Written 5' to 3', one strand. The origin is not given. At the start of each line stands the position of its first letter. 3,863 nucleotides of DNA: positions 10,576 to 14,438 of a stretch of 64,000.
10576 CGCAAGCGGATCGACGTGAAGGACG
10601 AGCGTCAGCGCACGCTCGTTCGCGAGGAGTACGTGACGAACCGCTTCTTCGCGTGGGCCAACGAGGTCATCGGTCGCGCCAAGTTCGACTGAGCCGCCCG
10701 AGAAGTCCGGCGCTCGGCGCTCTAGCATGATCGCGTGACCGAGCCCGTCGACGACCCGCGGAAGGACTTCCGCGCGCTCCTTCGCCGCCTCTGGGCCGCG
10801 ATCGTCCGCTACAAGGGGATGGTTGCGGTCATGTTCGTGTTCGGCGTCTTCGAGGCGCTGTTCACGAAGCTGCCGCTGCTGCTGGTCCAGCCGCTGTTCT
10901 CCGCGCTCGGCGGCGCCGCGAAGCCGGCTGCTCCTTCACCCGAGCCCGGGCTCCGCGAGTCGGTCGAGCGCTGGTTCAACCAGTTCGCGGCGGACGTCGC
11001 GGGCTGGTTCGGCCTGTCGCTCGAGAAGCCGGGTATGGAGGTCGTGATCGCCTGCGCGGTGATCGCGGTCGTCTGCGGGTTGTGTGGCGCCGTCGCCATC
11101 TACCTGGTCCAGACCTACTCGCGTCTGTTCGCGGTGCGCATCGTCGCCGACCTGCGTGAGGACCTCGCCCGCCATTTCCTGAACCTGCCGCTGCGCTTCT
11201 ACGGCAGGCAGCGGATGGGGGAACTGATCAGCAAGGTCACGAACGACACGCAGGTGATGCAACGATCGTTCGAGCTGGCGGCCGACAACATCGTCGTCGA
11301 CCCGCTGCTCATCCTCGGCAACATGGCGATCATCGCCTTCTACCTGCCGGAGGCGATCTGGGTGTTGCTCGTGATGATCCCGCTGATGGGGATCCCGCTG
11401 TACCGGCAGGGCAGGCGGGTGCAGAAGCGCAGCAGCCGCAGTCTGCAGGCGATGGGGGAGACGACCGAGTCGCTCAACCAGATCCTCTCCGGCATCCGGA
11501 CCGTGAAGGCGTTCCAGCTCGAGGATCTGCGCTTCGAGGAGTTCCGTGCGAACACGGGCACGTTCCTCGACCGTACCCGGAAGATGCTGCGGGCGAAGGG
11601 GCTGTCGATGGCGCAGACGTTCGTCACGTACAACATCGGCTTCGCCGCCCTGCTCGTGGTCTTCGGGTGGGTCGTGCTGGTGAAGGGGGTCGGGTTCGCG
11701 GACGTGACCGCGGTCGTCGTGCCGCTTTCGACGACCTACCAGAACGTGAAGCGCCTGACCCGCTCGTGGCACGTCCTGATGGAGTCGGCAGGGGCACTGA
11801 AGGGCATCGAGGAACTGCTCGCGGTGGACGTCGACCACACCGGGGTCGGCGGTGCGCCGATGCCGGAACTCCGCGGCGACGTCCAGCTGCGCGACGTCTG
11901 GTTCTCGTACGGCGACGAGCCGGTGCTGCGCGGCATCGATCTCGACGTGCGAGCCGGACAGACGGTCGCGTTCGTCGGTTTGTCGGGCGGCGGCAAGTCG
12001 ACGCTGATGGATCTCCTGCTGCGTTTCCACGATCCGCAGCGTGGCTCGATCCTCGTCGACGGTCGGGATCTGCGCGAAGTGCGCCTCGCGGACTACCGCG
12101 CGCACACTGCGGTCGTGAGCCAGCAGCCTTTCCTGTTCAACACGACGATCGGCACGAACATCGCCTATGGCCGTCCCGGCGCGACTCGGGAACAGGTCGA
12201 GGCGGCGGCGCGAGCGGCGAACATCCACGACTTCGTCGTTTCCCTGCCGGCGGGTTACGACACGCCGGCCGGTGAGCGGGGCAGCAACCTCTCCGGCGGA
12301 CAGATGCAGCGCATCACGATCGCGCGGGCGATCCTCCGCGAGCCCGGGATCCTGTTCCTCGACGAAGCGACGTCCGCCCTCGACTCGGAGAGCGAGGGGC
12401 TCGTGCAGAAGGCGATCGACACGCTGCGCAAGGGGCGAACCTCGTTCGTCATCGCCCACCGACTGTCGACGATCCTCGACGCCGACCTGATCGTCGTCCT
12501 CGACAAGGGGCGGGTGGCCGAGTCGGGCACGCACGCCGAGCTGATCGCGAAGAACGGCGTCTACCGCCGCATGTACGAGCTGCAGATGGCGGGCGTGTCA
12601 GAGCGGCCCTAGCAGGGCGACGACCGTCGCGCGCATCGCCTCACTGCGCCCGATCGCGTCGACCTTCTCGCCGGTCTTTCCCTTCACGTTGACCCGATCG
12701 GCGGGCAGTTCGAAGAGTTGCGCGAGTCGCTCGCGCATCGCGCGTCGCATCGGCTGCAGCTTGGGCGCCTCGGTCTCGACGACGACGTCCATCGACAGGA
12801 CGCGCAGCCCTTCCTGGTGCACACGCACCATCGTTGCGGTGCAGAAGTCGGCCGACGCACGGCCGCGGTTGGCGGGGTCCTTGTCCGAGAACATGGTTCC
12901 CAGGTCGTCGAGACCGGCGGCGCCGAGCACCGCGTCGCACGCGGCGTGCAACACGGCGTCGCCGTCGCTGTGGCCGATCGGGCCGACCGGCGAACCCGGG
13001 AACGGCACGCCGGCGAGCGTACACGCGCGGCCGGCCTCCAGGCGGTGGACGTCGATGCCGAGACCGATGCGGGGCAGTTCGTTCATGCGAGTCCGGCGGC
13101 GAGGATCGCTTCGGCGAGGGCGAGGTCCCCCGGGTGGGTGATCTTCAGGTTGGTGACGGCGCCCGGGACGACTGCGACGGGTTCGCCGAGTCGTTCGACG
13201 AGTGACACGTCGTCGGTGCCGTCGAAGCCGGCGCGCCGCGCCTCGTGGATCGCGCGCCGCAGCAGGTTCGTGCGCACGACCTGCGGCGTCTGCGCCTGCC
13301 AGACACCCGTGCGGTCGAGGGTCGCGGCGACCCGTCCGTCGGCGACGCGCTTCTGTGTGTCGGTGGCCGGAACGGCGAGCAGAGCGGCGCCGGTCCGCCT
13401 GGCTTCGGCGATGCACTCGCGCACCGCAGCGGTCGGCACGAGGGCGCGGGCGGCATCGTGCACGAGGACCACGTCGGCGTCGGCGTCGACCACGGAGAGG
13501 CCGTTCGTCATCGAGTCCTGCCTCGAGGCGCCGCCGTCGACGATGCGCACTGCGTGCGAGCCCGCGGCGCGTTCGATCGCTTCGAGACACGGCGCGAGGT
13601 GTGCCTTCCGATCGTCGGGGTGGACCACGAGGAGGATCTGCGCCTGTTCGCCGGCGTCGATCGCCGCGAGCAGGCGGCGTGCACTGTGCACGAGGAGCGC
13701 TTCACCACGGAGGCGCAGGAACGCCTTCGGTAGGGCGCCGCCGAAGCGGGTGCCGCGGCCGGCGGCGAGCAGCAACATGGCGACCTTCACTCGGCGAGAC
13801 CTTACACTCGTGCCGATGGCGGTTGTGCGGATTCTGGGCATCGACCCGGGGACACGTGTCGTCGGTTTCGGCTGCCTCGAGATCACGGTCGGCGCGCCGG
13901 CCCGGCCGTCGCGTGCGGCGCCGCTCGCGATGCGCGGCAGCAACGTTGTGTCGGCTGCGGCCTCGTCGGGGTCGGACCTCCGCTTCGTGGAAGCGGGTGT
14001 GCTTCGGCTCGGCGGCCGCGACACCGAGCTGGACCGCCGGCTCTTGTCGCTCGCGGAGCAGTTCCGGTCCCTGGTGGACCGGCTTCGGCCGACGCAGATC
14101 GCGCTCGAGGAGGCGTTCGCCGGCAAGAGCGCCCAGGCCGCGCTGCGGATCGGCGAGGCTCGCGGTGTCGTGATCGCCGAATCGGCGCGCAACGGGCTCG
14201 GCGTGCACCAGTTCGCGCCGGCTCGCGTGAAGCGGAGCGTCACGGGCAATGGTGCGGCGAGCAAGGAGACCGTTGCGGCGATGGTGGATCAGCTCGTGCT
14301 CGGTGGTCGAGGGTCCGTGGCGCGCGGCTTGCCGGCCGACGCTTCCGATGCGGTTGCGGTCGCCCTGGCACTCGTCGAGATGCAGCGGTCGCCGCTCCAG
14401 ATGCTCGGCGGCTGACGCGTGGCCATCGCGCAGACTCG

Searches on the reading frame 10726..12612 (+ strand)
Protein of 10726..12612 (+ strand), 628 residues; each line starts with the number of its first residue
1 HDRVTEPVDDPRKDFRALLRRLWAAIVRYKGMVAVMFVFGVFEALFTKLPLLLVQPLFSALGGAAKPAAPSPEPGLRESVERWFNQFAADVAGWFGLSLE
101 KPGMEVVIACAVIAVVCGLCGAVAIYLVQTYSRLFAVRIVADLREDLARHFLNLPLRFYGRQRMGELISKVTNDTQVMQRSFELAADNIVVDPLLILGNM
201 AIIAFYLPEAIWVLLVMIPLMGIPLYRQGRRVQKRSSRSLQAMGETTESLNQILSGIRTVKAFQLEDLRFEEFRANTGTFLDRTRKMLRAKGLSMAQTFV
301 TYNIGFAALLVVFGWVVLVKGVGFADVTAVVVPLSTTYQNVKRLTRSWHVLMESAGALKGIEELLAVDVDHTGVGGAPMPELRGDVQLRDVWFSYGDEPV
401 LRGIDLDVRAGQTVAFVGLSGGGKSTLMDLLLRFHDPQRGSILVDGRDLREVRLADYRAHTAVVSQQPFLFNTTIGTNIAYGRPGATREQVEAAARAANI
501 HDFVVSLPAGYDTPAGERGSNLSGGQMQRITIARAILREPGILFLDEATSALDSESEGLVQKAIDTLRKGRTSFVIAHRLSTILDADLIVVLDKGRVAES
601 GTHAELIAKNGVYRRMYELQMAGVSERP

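Call 59: search_protein_families(library=pfam, proteins=[window:10726-12612:+], max_evalue=0.00001)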
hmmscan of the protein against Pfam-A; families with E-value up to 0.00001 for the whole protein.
window:10726-12612:+ (628 aa): 2 families
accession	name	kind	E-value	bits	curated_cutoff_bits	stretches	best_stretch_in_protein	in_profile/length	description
PF00005.33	ABC_tran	-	3.7e-31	109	25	1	401-550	1-137/137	ABC transporter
PF00664.28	ABC_membrane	-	1.9e-30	107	28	1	107-330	40-263/274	ABC transporter transmembrane region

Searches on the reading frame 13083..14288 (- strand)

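Call 59: search_protein_families(library=pfam, proteins=[window:13083-14288:-], max_evalue=0.00001)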
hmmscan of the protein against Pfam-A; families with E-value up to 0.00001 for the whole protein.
window:13083-14288:- (401 aa): 2 families
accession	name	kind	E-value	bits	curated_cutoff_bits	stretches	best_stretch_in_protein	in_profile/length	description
PF01128.25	IspD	-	1.4e-60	205.2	27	1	169-397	1-220/221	2-C-methyl-D-erythritol 4-phosphate cytidylyltransferase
PF12804.13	NTP_transf_3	-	4e-09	37.3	27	1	172-313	2-127/160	MobA-like NTP transferase domain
